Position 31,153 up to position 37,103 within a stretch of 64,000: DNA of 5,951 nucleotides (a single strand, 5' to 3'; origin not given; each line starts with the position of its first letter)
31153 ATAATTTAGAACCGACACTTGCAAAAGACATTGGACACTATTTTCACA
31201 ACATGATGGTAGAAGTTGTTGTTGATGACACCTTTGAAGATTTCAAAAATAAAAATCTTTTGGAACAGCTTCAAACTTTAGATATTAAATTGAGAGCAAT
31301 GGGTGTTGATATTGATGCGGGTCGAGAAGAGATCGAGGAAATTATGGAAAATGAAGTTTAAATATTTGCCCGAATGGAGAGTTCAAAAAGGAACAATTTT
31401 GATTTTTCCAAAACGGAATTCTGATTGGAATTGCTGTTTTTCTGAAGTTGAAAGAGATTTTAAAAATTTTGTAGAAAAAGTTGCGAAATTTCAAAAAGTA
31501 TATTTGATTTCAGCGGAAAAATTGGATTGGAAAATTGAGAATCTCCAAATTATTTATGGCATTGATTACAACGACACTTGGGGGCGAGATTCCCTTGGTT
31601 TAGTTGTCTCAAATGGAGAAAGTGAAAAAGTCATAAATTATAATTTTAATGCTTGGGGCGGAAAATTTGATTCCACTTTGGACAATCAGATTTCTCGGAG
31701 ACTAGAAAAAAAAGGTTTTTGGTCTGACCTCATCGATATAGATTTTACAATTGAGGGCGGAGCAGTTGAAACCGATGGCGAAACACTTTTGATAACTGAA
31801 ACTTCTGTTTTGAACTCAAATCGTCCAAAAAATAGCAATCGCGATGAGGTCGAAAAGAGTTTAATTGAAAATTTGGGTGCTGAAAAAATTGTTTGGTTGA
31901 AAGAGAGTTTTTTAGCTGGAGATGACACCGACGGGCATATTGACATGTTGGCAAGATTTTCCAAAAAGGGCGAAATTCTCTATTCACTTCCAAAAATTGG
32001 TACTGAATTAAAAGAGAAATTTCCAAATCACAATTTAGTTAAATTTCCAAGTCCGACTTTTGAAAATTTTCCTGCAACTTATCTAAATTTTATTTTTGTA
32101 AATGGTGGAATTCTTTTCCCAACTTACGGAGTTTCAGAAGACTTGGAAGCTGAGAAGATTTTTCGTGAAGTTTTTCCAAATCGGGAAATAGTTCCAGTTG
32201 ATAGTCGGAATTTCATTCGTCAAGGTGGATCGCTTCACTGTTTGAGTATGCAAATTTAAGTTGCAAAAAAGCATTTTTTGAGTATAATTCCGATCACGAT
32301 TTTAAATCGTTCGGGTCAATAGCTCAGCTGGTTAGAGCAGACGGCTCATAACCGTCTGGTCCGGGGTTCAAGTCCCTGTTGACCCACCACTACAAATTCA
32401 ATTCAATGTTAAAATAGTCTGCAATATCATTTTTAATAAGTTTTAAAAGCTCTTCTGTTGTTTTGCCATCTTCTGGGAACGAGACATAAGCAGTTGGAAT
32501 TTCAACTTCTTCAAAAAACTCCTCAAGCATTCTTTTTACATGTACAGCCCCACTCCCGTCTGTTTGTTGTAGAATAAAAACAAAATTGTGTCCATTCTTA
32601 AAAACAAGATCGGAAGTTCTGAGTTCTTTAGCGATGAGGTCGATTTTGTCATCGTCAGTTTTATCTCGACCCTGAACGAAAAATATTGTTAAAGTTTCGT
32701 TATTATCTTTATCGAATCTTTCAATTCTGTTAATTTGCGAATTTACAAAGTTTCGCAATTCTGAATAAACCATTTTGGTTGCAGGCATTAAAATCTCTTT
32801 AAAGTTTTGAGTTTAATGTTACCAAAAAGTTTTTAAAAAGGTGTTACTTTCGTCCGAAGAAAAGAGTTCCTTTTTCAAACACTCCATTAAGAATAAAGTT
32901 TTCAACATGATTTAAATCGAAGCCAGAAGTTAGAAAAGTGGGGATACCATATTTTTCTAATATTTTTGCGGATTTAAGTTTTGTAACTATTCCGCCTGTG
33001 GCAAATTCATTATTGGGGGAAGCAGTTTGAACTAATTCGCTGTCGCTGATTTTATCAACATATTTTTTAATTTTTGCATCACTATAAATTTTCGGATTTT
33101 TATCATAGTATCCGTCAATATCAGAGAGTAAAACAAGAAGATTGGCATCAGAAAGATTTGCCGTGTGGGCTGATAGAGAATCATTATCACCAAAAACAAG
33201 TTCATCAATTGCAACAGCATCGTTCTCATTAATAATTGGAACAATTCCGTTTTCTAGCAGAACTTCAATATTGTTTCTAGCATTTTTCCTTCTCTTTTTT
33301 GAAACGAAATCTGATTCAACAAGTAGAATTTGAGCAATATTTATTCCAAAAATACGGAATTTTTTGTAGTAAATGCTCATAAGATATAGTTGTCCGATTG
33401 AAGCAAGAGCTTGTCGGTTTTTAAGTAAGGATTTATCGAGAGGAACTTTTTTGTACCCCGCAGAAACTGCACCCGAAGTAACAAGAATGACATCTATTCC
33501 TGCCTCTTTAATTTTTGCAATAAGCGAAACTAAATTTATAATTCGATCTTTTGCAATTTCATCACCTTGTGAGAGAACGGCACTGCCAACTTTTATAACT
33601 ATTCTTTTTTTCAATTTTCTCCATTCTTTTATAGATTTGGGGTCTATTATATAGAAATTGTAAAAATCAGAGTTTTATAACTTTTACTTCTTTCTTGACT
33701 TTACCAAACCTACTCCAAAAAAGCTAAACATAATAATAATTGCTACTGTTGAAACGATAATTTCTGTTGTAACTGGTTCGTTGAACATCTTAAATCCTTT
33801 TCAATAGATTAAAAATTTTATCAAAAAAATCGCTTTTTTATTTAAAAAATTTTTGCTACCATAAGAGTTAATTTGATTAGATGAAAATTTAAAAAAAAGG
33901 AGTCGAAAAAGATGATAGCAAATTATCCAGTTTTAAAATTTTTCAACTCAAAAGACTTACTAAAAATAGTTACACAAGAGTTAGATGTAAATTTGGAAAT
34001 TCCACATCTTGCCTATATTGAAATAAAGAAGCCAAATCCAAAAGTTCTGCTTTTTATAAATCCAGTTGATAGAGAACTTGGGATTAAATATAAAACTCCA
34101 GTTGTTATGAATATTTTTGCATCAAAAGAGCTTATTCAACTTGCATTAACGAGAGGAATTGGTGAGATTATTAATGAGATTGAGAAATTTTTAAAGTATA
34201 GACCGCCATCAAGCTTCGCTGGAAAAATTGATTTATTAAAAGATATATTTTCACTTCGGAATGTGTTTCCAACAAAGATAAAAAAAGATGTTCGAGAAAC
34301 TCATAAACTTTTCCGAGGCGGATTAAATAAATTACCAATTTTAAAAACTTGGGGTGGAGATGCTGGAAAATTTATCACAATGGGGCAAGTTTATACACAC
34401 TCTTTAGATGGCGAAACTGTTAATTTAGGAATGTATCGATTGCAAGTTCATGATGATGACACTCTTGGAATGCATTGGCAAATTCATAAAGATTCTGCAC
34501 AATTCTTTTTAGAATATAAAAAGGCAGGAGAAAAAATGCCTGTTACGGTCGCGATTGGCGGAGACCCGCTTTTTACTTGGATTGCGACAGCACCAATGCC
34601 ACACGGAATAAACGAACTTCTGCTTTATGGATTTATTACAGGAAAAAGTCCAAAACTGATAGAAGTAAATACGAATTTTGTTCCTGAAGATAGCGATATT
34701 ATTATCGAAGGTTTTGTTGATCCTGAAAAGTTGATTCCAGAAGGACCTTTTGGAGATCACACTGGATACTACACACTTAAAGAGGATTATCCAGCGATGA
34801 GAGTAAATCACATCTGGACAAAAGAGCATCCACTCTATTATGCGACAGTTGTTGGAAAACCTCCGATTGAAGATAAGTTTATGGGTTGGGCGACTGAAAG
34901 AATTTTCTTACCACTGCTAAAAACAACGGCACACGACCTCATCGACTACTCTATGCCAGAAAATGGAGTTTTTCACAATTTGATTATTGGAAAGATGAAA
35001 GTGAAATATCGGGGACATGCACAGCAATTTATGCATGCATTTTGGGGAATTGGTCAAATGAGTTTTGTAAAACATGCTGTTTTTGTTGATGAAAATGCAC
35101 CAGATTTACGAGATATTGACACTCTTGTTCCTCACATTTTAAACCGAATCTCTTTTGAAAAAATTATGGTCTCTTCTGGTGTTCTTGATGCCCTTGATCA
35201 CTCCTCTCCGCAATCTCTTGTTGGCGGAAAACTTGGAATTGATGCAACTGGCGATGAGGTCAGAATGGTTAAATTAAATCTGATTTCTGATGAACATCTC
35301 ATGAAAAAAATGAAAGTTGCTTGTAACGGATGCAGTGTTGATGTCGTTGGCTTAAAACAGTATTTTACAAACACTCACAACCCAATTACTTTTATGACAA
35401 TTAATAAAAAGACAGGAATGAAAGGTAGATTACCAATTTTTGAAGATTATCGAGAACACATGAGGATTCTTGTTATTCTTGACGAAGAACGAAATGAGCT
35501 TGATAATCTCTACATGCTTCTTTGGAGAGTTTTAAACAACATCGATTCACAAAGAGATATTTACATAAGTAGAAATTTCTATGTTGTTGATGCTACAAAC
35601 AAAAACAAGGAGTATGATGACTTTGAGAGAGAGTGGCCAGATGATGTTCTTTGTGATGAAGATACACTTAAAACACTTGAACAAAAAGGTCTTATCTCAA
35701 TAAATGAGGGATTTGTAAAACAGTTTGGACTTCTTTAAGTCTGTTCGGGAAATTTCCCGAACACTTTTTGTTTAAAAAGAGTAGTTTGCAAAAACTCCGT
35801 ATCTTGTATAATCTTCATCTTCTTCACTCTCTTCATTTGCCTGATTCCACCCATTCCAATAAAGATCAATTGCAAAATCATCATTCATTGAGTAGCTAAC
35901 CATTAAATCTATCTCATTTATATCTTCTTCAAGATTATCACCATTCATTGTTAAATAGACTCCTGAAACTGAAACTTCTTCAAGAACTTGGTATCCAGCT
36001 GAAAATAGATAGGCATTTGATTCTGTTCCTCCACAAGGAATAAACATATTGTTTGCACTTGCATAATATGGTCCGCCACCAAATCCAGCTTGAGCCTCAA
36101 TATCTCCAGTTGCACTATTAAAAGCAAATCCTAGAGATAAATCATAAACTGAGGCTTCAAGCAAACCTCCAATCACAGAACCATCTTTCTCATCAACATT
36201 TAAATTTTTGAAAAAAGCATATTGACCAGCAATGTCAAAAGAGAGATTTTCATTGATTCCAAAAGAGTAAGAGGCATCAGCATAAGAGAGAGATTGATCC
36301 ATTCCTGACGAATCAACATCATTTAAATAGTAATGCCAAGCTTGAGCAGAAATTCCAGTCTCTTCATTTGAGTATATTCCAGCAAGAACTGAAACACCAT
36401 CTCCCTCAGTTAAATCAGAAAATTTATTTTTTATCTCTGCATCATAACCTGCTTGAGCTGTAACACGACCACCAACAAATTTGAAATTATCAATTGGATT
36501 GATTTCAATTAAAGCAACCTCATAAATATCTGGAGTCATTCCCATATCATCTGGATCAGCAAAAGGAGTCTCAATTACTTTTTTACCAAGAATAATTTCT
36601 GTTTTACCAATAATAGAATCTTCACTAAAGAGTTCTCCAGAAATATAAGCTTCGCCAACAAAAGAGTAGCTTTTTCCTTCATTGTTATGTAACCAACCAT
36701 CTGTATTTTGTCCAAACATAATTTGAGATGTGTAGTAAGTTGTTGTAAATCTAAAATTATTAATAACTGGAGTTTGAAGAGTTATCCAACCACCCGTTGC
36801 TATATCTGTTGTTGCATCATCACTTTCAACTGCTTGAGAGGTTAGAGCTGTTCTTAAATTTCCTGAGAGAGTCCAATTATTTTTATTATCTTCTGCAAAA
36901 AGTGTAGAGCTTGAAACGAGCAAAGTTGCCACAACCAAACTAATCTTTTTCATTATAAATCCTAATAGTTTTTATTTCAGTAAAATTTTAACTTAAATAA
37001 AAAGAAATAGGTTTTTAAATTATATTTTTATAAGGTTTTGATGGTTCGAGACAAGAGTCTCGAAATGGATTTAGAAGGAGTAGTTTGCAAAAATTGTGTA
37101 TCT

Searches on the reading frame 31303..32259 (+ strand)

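Call 64: search_protein_families(library=pfam, proteins=[window:31303-32259:+], max_evalue=0.00001)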
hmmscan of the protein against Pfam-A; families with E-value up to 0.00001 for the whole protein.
window:31303-32259:+ (318 aa): 1 family
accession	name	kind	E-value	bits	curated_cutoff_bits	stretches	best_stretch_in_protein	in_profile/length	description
PF04371.20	PAD_porph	-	1.1e-77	261.9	25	1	22-318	3-320/321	Porphyromonas-type peptidyl-arginine deiminase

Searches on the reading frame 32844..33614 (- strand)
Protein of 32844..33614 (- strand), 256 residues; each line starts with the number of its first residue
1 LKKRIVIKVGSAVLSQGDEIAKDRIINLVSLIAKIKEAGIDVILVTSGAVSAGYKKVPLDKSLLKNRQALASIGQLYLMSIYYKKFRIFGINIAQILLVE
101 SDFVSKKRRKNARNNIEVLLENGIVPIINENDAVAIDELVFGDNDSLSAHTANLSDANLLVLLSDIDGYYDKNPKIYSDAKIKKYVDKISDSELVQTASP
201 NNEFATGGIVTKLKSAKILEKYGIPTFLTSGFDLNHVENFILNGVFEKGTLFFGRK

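Call 64: search_protein_families(library=pfam, proteins=[window:32844-33614:-], max_evalue=0.00001)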
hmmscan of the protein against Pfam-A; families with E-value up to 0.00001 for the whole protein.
window:32844-33614:- (256 aa): 1 family
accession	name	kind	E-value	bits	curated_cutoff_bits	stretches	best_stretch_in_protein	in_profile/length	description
PF00696.33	AA_kinase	-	1.4e-40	139.9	24.9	1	3-229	1-233/234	Amino acid kinase family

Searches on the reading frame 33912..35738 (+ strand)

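Call 43: search_protein_families(library=ncbifam, proteins=[window:33912-35738:+], max_evalue=1e-10)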
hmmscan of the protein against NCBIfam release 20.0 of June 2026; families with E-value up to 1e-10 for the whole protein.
window:33912-35738:+ (608 aa): 7 families
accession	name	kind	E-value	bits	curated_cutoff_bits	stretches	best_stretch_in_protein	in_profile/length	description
TIGR03701.1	mena_SCO4490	equivalog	1.8e-170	567.4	495.9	1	8-440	3-433/433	menaquinone biosynthesis decarboxylase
TIGR00148.1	TIGR00148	subfamily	3.8e-118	394.9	244.85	1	8-446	5-436/438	UbiD family decarboxylase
NF008175.0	PRK10922.1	equivalog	2.7e-67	227.4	788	1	9-447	14-457/497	4-hydroxy-3-polyprenylbenzoate decarboxylase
NF041204.1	VdcC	exception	1.7e-36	125.6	650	1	141-447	124-437/467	non-oxidative hydroxyarylic acid decarboxylases subunit C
TIGR02724.1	phenyl_P_beta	equivalog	6.1e-31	107.3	468.95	1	16-395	15-385/472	phenylphosphate carboxylase subunit beta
TIGR02723.1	phenyl_P_alpha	equivalog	3.7e-23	81.9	564.6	1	138-406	127-397/485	phenylphosphate carboxylase subunit alpha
NF041219.1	BagN_FevL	exception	1.1e-13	50.6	1000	1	137-317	144-328/502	bagremycin/ferroverdin biosynthesis UbiD family decarboxylase BagN/FevL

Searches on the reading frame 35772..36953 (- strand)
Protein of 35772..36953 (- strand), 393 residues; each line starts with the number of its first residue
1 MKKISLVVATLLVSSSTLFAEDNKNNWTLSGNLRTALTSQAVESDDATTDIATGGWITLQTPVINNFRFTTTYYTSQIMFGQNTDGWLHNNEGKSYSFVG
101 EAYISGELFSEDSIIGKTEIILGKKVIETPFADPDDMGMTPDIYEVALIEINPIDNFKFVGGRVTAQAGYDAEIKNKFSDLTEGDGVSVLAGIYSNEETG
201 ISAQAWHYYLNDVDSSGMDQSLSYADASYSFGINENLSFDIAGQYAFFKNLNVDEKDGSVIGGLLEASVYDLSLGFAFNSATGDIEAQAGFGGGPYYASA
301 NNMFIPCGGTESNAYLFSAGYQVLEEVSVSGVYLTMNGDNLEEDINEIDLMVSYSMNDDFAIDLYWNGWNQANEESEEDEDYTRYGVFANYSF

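Call 64: search_protein_families(library=pfam, proteins=[window:35772-36953:-], max_evalue=0.00001)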
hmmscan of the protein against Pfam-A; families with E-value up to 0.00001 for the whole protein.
window:35772-36953:- (393 aa): 1 family
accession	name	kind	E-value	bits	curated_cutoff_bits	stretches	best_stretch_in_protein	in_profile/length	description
PF03573.19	OprD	-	1.6e-07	31.2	25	1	116-286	102-273/394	outer membrane porin, OprD family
